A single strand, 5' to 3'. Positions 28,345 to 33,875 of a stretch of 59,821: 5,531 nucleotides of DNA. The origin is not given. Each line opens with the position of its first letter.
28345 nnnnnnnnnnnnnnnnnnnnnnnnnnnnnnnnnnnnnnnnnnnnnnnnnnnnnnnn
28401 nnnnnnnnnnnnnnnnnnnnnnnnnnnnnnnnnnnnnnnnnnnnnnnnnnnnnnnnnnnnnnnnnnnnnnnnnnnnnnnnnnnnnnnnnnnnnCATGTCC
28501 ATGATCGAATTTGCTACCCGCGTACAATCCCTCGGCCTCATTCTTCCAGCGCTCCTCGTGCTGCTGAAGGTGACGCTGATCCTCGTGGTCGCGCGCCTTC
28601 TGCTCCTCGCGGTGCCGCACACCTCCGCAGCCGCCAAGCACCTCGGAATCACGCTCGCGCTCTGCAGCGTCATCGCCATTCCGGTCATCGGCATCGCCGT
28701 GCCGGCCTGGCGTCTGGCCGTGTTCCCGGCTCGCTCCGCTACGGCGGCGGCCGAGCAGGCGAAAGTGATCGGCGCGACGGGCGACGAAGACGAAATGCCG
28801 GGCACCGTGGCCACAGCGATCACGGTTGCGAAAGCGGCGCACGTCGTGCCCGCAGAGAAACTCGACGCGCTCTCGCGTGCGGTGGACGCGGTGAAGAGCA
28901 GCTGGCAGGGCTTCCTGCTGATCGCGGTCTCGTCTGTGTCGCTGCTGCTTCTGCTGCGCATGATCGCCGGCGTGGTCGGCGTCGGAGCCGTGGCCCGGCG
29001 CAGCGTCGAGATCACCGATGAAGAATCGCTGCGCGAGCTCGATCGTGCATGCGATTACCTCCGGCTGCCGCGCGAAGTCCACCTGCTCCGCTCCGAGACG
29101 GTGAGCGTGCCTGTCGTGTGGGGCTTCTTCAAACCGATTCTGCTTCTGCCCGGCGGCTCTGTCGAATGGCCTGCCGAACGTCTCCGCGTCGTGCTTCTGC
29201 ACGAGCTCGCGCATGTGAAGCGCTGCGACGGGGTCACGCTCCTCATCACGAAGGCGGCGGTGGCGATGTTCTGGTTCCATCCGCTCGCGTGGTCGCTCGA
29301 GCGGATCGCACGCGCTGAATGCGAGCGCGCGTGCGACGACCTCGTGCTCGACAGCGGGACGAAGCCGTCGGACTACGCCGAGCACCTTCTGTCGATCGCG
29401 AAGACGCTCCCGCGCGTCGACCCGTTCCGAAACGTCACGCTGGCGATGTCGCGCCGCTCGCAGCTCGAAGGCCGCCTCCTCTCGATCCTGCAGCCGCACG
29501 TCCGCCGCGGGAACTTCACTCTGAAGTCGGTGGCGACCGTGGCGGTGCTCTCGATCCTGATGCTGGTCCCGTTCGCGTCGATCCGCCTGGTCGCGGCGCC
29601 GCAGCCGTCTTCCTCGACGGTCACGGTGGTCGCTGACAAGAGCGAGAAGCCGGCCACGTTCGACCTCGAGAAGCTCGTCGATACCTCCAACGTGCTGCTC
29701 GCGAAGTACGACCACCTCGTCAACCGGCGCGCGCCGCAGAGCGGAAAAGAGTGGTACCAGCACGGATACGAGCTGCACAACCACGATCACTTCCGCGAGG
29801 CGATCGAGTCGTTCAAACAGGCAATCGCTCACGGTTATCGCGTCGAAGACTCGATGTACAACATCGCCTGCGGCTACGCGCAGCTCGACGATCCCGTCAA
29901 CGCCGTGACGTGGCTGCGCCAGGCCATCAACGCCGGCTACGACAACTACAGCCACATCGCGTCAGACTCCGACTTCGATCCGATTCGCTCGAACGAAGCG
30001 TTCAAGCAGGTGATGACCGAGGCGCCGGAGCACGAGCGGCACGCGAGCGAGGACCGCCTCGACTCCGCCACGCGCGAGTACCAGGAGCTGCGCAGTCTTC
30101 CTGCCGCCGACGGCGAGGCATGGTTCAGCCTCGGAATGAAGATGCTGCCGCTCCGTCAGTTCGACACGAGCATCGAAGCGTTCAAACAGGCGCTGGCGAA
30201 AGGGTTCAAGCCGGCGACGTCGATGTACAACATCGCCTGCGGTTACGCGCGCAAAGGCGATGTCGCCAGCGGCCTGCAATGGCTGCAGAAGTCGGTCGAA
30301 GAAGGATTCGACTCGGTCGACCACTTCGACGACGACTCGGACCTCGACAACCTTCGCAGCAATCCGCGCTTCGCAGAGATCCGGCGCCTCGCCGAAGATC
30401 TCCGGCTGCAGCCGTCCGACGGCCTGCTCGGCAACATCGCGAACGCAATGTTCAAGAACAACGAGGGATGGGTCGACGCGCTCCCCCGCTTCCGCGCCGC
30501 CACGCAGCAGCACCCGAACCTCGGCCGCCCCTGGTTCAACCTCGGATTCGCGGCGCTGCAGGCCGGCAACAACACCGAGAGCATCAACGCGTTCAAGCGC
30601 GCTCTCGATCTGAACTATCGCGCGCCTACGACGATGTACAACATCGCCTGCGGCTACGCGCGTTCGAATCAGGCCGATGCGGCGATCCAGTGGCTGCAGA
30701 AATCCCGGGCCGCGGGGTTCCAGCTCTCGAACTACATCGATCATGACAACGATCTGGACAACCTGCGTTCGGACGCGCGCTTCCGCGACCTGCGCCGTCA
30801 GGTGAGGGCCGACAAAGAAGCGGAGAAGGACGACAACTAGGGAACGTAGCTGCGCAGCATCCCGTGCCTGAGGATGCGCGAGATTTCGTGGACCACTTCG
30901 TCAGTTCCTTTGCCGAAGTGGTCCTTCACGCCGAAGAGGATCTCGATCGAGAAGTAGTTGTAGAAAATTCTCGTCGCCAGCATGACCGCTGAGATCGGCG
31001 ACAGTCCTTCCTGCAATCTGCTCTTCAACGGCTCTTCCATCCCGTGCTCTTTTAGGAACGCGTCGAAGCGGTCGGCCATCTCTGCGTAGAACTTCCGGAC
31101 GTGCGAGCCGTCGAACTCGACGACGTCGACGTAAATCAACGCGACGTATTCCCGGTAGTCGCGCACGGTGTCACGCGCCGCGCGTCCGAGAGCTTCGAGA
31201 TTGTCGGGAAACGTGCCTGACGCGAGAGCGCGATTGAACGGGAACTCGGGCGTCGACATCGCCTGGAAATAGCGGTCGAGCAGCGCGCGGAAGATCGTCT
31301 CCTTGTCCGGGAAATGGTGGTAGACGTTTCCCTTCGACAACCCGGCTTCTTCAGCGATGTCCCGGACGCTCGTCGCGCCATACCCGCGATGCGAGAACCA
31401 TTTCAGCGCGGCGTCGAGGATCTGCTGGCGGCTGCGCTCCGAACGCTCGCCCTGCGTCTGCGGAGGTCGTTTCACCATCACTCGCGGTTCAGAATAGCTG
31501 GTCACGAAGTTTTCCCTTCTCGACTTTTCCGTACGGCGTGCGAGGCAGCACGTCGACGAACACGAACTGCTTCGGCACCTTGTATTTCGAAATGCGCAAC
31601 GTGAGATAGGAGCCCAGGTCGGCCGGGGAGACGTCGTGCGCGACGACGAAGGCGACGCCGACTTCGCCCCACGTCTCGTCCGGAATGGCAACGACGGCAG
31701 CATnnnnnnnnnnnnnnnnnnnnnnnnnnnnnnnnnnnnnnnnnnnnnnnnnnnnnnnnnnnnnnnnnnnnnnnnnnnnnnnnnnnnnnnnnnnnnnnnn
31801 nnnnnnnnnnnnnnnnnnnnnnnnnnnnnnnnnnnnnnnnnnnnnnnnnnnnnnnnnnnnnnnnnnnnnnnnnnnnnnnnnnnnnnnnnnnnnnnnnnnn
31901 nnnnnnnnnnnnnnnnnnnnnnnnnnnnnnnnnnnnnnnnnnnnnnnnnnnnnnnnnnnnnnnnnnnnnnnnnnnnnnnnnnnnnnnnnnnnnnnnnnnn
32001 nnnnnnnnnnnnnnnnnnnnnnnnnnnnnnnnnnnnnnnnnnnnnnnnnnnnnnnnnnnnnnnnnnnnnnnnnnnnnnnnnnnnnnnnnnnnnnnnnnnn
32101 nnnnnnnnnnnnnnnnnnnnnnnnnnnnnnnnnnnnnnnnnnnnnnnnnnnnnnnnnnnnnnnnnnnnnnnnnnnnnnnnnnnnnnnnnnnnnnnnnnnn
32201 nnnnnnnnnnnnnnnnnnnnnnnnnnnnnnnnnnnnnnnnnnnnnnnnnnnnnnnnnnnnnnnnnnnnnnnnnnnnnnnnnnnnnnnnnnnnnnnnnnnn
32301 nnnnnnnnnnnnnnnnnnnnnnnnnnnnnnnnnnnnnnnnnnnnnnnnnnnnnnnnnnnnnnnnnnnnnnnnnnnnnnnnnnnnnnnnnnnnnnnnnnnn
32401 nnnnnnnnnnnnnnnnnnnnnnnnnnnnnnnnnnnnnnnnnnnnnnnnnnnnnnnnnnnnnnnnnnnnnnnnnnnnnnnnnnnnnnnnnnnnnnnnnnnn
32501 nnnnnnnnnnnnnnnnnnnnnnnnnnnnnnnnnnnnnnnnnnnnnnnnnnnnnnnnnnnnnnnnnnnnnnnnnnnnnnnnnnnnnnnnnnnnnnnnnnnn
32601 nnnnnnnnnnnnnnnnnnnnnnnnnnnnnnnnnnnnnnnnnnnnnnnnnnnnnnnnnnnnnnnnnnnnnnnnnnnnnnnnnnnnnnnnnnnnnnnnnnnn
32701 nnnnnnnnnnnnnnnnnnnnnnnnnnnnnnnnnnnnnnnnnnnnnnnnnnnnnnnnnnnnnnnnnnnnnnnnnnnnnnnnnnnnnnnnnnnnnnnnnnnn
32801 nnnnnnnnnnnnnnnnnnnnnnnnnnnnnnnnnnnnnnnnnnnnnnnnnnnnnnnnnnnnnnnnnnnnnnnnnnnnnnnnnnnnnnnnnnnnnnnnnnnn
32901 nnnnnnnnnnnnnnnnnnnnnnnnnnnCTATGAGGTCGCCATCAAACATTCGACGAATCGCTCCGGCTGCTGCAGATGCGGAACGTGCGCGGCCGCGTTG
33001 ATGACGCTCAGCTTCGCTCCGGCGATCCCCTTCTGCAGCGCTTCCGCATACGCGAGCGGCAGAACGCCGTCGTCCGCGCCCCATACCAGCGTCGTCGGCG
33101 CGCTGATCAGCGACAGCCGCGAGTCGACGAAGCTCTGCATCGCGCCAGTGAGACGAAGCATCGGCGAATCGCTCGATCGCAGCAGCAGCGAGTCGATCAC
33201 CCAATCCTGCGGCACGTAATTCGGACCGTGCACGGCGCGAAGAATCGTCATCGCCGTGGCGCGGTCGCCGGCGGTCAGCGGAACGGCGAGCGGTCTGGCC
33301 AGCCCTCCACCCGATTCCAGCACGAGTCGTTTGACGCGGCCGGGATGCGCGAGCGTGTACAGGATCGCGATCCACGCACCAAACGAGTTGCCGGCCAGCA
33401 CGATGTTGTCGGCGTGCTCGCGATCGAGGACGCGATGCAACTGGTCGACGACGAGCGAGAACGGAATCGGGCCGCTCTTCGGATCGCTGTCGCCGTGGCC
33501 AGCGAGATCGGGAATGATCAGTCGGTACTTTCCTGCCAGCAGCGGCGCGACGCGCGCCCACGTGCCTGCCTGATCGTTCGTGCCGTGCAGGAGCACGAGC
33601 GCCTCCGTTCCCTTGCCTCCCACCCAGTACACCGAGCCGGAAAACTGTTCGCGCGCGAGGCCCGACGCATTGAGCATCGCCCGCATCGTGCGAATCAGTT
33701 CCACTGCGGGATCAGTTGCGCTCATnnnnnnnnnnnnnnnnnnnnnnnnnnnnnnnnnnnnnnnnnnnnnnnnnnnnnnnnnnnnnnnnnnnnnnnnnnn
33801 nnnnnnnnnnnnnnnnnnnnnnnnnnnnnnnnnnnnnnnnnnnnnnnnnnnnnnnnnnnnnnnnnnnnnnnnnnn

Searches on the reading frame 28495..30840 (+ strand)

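Call 38: search_protein_families(library=pfam, proteins=[window:28495-30840:+], max_evalue=0.001)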
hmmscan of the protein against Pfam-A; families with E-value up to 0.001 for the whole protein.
window:28495-30840:+ (781 aa): 11 families
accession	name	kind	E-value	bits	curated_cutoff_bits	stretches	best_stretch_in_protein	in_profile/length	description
PF05569.17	Peptidase_M56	-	1.7e-27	96.9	31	1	108-329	69-294/296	BlaR1 peptidase M56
PF07719.23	TPR_2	-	2.8e-17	61.8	27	1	680-707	4-31/34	Tetratricopeptide repeat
PF13181.12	TPR_8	-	1e-13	50.7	25.7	0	679-707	3-31/34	Tetratricopeptide repeat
PF22316.2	ABhydrolase-like_N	-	8.5e-13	48.5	27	0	426-517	11-105/106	A/B hydrolase-like, N-terminal domain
PF00515.34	TPR_1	-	4.9e-12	45.6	27.8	0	680-707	4-31/34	Tetratricopeptide repeat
PF13432.12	TPR_16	-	1.3e-11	45.1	32.7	1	684-739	4-59/65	Tetratricopeptide repeat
PF13424.12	TPR_12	-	1.2e-10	41.9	30.1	1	682-739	8-73/77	Tetratricopeptide repeat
PF23914.1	TPR_CcmH_CycH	-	1.1e-07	32.2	42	0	667-725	40-98/158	Cytochrome c-type biogenesis protein H TPR domain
PF13414.12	TPR_11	-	1.1e-05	25.5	26.8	0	689-718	6-35/42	TPR repeat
PF13374.12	TPR_10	-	1.7e-05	25.1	27.5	0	712-738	3-29/42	Tetratricopeptide repeat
PF13371.12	TPR_9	-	0.00018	21.9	35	0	655-711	7-63/73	Tetratricopeptide repeat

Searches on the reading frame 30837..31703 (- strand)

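Call 38: search_protein_families(library=pfam, proteins=[window:30837-31703:-], max_evalue=0.001)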
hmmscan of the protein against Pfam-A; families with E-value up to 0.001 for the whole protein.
window:30837-31703:- (288 aa): 1 family
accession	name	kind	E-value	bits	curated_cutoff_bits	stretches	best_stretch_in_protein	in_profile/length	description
PF00440.29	TetR_N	-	4.7e-20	71.5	24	1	95-141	1-47/47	Bacterial regulatory proteins, tetR family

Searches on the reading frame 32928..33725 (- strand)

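Call 38: search_protein_families(library=pfam, proteins=[window:32928-33725:-], max_evalue=0.001)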
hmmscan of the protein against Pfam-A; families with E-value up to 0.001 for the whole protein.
window:32928-33725:- (265 aa): 3 families
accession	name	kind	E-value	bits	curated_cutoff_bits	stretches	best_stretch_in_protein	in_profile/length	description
PF00561.26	Abhydrolase_1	-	5.1e-23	82.4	25.8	1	42-146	2-107/245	alpha/beta hydrolase fold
PF12697.13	Abhydrolase_6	-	3.3e-21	77.4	26.3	1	43-259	1-216/217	Alpha/beta hydrolase family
PF12146.15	Hydrolase_4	-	3.4e-15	56.5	27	1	41-139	5-109/239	Serine aminopeptidase, S33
